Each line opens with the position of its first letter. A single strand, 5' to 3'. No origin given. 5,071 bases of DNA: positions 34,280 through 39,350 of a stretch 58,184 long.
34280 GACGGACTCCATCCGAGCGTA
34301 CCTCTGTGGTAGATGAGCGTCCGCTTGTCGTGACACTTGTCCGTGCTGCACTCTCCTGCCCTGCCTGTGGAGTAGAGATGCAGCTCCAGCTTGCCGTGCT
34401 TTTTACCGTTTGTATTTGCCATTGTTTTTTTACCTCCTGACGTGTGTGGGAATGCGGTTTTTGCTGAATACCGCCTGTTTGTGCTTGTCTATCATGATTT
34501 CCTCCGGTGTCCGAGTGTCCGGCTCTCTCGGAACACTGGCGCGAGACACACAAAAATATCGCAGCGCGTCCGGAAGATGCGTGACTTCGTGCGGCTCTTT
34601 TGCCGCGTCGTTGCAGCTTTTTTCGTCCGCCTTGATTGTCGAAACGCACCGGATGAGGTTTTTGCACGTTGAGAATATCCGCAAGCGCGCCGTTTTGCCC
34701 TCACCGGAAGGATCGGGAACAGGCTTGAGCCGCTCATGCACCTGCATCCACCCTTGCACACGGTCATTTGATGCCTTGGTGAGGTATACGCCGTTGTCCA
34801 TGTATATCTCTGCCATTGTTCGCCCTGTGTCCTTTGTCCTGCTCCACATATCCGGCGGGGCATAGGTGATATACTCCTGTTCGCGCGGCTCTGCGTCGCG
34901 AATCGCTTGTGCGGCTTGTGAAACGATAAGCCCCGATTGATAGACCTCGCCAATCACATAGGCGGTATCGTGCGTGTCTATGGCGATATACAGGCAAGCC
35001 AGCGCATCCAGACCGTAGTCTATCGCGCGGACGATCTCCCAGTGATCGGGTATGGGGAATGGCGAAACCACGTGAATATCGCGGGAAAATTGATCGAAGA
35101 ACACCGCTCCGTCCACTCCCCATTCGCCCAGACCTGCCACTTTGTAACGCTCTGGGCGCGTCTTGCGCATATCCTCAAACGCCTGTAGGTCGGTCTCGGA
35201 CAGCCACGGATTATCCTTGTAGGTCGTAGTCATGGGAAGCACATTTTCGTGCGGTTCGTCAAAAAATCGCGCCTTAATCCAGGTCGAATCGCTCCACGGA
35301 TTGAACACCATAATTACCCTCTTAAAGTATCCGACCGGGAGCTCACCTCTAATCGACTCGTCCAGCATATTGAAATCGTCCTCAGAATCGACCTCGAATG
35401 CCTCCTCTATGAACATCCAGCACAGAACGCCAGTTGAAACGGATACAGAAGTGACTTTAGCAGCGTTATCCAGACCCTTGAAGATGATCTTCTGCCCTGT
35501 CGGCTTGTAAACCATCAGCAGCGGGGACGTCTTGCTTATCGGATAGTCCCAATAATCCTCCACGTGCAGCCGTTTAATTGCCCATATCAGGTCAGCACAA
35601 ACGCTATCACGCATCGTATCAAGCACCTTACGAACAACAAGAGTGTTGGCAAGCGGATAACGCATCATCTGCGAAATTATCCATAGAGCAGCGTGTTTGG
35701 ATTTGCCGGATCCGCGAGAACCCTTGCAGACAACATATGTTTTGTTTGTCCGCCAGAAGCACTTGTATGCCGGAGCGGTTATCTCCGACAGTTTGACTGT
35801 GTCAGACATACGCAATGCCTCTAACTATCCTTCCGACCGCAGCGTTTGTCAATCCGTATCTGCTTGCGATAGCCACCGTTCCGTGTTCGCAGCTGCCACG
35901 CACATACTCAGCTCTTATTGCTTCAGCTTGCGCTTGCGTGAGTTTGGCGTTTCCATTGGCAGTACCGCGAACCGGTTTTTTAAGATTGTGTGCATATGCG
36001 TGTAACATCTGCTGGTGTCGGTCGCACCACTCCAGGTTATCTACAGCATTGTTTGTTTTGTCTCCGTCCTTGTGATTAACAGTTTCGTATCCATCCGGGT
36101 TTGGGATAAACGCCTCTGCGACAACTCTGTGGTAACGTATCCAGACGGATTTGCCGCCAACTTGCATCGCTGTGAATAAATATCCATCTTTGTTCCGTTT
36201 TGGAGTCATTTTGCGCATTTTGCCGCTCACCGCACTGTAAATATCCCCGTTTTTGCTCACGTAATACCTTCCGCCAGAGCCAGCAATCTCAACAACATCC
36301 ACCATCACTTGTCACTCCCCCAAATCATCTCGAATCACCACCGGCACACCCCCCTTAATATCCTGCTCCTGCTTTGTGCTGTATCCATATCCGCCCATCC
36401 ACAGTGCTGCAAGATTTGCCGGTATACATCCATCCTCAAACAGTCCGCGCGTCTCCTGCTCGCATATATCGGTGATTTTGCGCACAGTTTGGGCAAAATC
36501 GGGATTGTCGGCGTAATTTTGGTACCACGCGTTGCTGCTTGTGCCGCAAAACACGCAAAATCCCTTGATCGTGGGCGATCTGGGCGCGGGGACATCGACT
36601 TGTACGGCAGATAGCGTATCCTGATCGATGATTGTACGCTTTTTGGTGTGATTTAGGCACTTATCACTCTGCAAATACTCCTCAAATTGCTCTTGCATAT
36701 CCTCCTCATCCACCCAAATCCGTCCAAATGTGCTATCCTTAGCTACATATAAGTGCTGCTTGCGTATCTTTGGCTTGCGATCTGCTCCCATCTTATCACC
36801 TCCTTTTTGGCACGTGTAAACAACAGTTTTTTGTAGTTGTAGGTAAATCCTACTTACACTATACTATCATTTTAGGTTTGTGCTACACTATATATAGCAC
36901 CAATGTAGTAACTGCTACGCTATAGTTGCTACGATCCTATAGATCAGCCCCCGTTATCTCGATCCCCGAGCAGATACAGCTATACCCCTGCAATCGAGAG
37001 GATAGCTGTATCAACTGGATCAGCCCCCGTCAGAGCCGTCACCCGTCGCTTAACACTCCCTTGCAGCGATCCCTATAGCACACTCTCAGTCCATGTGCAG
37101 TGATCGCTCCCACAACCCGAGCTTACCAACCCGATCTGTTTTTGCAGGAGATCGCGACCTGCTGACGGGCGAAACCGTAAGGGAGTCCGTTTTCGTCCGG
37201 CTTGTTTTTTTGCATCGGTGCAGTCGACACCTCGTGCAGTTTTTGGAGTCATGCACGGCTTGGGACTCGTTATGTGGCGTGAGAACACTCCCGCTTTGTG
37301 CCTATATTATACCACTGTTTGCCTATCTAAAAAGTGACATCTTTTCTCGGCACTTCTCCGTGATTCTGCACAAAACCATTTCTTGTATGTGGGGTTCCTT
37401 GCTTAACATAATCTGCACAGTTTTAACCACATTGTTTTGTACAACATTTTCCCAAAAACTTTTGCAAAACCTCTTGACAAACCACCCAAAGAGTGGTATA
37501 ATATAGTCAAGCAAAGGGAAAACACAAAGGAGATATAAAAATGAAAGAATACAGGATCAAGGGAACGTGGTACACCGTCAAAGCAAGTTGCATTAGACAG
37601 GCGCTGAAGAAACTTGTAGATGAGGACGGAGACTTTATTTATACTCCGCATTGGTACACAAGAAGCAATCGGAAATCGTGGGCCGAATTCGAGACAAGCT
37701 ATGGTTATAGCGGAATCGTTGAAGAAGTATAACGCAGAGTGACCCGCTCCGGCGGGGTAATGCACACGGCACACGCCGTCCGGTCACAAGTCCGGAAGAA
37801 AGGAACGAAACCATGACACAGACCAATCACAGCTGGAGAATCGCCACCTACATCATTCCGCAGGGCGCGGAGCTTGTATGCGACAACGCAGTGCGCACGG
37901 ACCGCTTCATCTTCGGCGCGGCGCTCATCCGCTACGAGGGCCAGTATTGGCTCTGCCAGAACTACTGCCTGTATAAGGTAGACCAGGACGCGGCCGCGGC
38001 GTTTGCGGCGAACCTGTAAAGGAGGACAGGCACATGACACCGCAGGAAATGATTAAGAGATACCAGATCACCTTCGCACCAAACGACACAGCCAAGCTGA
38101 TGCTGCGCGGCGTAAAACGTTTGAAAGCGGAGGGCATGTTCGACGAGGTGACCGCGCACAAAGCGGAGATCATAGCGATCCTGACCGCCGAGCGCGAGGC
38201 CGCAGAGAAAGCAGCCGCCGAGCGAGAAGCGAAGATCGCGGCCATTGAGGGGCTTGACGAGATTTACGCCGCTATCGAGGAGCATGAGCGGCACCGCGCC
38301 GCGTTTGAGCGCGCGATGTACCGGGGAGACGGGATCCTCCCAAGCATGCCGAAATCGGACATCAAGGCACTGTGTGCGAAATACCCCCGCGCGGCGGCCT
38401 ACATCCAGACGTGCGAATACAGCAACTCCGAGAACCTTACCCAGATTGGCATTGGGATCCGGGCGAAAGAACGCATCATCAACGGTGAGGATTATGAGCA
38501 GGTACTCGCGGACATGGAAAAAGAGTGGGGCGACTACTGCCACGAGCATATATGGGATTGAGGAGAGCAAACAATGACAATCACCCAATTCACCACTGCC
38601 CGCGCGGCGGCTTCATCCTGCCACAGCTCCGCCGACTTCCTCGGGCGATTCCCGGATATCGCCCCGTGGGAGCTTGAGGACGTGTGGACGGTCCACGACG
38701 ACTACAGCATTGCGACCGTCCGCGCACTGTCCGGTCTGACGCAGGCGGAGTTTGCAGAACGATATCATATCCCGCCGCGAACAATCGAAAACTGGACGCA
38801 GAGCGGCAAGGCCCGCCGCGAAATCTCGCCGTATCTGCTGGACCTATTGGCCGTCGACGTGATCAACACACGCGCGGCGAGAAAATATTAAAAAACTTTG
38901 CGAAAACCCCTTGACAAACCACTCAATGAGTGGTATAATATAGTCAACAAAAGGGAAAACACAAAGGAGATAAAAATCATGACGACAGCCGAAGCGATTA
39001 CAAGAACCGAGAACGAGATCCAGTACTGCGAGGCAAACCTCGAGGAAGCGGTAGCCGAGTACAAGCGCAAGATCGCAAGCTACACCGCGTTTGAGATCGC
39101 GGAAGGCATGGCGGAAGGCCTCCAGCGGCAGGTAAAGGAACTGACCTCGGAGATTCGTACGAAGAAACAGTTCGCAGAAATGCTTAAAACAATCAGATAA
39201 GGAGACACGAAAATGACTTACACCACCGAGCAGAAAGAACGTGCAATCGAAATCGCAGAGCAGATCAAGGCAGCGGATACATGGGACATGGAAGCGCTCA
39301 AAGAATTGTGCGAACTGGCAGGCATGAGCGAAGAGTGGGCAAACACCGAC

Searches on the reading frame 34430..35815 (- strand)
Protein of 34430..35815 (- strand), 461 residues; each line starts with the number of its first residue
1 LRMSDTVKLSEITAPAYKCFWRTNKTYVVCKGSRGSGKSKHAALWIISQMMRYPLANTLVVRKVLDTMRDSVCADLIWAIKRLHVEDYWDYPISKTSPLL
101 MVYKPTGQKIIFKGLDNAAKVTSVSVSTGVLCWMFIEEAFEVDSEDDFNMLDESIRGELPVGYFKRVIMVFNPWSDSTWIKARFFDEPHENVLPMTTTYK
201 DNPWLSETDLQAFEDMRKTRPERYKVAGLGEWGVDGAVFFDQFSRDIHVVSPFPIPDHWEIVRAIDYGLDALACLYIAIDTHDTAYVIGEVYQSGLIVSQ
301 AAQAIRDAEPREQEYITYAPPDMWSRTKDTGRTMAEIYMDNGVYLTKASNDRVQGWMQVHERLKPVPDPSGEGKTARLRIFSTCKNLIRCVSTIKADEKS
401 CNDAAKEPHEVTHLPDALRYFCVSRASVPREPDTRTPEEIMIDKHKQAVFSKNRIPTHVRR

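Call 13: search_protein_families(library=phrogs, proteins=[window:34430-35815:-], max_evalue=0.001)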
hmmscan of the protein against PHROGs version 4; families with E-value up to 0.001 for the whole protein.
window:34430-35815:- (461 aa): 7 families
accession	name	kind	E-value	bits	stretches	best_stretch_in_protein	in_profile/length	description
phrog_3717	-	head and packaging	3.7e-64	217.8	1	9-271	7-262/277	terminase large subunit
phrog_2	-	head and packaging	4.5e-48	165.6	1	20-432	273-600/807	terminase large subunit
phrog_8711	-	head and packaging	3.7e-22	79.2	1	7-88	7-88/89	terminase large subunit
phrog_5653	-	head and packaging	2.9e-15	57.5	1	230-433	1-188/199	terminase large subunit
phrog_22023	-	unknown function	1.6e-12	49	1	145-244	2-102/153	-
phrog_10250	-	head and packaging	9.3e-07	29.8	1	220-425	6-215/228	terminase large subunit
phrog_979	-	head and packaging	0.0004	20.2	0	16-70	158-210/642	terminase large subunit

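Call 47: search_dna_similar(query=window:34430-35815:-, collection=phages, mode=protein, max_rows=15)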
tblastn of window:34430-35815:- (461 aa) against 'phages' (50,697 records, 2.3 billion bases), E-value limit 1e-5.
Records with a match: 1211; places in all: 1211; records where one place covers at least 80% of the query: 281.
Best place of each record, by identity: <60% 1211.
By first word of the organism name: Streptococcus 239; Staphylococcus 151; Enterococcus 88; Pseudomonas 84; Arthrobacter 72; Clostridium 63; Bacillus 51; Escherichia 41; Acinetobacter 39; Listeria 38; and 71 more.
By host as written in the record: - 127; Arthrobacter sp. ATCC 21022 54; Staphylococcus aureus 41; Clostridium sporogenes ATCC-15579 30; Pseudomonas aeruginosa PAO1 30; Pseudomonas aeruginosa 30; Enterococcus faecalis 27; Escherichia coli 23; and 464 more.
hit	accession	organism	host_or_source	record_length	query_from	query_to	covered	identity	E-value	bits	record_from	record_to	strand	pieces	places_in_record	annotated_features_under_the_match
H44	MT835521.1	Bacteriophage sp.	human fecal samples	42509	7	420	90%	37.5%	6e-77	267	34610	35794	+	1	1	record has no annotation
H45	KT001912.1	Bacillus phage Silence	Bacillus megaterium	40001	16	430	90%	36.2%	3e-42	250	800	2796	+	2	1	terminase large subunit | HNH endonuclease | ribosome_binding_site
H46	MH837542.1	Lactobacillus phage LR1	Lactobacillus reuteri ATCC PTA 6475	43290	3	420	91%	34.8%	9e-59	214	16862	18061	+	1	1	terminase large subunit | terminase small subunit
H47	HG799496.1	Streptococcus phage K13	Streptococcus pneumoniae isolate K13-810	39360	1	433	94%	33.3%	7e-60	218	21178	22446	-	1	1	phage terminase, large subunit | phage terminase, small subunit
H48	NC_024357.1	Streptococcus phage K13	Streptococcus pneumoniae isolate K13-810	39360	1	433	94%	33.3%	7e-60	218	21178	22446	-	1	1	terminase large subunit | terminase small subunit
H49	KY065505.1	Streptococcus phage IPP69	Streptococcus pneumoniae SA53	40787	1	433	94%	33.3%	7e-60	218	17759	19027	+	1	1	terminase large subunit | terminase small subunit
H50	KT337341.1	Streptococcus phage phiARI0131-1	Streptococcus pneumoniae 09B07772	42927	1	433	94%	33.3%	7e-60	218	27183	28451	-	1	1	terminase large subunit | terminase_2 domain protein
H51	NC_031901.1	Streptococcus phage phiARI0131-1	Streptococcus pneumoniae 09B07772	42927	1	433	94%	33.3%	7e-60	218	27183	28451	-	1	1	terminase large subunit | terminase small subunit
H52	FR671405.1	Streptococcus phage V22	Streptococcus pneumoniae, strain V22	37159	1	433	94%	33.3%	8e-60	217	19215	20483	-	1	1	scaffold 3 | Phage terminase large subunit | HMMPfam hit to PF04466, Terminase_3, score 3.3e-109 | HMMPfam hit to PF07570, DUF1545, score 3.2e-16 | Phage terminase small subunit | and 1 other names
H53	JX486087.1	Lactobacillus phage ATCC8014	Lactiplantibacillus plantarum ATCC 8014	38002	2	420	91%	34.3%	5e-59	215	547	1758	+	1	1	terminase large subunit | terminase small subunit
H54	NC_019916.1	Lactobacillus phage ATCC8014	Lactiplantibacillus plantarum ATCC 8014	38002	2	420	91%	34.3%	5e-59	215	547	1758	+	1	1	terminase large subunit | terminase small subunit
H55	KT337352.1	Streptococcus phage phiARI0460-1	Streptococcus pneumoniae 08B03577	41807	7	433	93%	33.6%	7e-60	218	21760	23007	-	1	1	terminase_3 domain protein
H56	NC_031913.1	Streptococcus phage phiARI0460-1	Streptococcus pneumoniae 08B03577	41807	7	433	93%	33.6%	7e-60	218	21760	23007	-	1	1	terminase large subunit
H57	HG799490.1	Streptococcus phage IC1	Streptococcus pneumoniae isolate ...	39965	1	433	94%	33.0%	5e-59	215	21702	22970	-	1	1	scaffold_ERS077244.7444_8_36.16 | Phage terminase large subunit | Phage terminase small subunit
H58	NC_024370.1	Streptococcus phage IC1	Streptococcus pneumoniae isolate ...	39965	1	433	94%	33.0%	5e-59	215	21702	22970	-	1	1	scaffold_ERS077244.7444_8_36.16 | terminase large subunit | terminase small subunit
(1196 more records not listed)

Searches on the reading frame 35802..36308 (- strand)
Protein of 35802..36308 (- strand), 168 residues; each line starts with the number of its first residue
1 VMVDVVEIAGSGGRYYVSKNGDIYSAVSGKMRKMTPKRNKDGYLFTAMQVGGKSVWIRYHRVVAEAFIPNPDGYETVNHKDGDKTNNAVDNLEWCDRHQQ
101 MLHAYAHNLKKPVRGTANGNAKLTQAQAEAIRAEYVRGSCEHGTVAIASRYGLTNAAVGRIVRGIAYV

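Call 13: search_protein_families(library=phrogs, proteins=[window:35802-36308:-], max_evalue=0.001)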
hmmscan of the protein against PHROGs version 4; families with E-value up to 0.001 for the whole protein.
window:35802-36308:- (168 aa): 17 families
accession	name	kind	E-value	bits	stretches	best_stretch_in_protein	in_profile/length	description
phrog_59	-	DNA, RNA and nucleotide metabolism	5.8e-44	152.1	1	1-167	136-272/423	HNH endonuclease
phrog_959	-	DNA, RNA and nucleotide metabolism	2.2e-30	106.2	1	5-123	8-125/138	HNH endonuclease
phrog_37683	-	unknown function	1.7e-19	71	1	14-131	120-234/279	-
phrog_1492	-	DNA, RNA and nucleotide metabolism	4.3e-16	60.1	1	8-108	50-163/414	HNH endonuclease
phrog_17657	-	DNA, RNA and nucleotide metabolism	1.7e-11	45.2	1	15-95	79-165/168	HNH endonuclease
phrog_99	-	DNA, RNA and nucleotide metabolism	7.1e-11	43.4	1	20-104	124-205/383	HNH endonuclease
phrog_15471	-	DNA, RNA and nucleotide metabolism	3.8e-07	31.1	1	37-114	12-81/183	HNH endonuclease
phrog_1891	-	DNA, RNA and nucleotide metabolism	1.1e-06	29.3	1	37-130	146-240/255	HNH endonuclease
phrog_7545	-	DNA, RNA and nucleotide metabolism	9.7e-06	26.9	1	33-111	58-137/160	HNH endonuclease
phrog_10730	-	DNA, RNA and nucleotide metabolism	1.3e-05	26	1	38-102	71-139/234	HNH endonuclease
phrog_517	-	DNA, RNA and nucleotide metabolism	2.3e-05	26.3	1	90-167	51-127/128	HTH DNA binding protein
phrog_826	-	DNA, RNA and nucleotide metabolism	8.1e-05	23.3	1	39-106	93-160/281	HNH endonuclease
phrog_14913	-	DNA, RNA and nucleotide metabolism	9e-05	23.5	1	72-104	56-88/149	HNH endonuclease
phrog_4578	-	DNA, RNA and nucleotide metabolism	0.00028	21.8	1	61-102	17-57/130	HNH endonuclease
phrog_30537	-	unknown function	0.00031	22.1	1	122-163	44-85/87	-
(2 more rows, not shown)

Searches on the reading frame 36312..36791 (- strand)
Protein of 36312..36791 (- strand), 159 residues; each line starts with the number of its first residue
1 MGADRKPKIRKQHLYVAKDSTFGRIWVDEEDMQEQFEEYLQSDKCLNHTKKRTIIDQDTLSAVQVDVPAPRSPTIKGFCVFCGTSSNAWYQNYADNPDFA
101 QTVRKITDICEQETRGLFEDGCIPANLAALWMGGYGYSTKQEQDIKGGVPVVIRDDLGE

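Call 13: search_protein_families(library=phrogs, proteins=[window:36312-36791:-], max_evalue=0.001)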
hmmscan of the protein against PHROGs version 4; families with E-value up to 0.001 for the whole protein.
window:36312-36791:- (159 aa): 1 family
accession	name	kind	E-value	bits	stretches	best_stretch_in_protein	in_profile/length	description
phrog_606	-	head and packaging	6.7e-14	53.3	1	19-150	16-143/167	terminase small subunit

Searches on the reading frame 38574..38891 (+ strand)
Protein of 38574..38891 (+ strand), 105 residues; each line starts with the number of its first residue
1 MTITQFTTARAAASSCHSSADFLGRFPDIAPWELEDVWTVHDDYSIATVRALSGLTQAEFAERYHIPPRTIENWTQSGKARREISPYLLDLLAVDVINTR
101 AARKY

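Call 54: search_protein_families(library=pfam, proteins=[window:38574-38891:+], max_evalue=0.01)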
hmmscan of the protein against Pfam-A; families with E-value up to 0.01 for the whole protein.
window:38574-38891:+ (105 aa): 3 families
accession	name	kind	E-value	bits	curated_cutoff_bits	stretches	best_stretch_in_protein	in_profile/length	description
PF01381.28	HTH_3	-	0.00046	20.6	23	1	47-92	2-44/55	Helix-turn-helix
PF13518.12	HTH_28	-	0.0031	18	25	1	50-76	8-34/52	Helix-turn-helix domain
PF20432.4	Xre-like-HTH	-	0.0073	17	25.8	1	48-82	17-48/63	Antitoxin Xre-like helix-turn-helix domain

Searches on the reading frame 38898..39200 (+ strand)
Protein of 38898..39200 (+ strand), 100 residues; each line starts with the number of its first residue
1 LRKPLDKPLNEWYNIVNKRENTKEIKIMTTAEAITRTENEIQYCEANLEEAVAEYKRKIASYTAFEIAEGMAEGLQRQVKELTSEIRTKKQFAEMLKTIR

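Call 54: search_protein_families(library=pfam, proteins=[window:38898-39200:+], max_evalue=0.01)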
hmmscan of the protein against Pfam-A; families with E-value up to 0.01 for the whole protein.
window:38898-39200:+ (100 aa): 1 family
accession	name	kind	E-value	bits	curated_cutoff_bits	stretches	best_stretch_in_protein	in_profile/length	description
PF09548.15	Spore_III_AB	-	0.0066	16.9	32.5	1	27-96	30-97/170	Stage III sporulation protein AB (spore_III_AB)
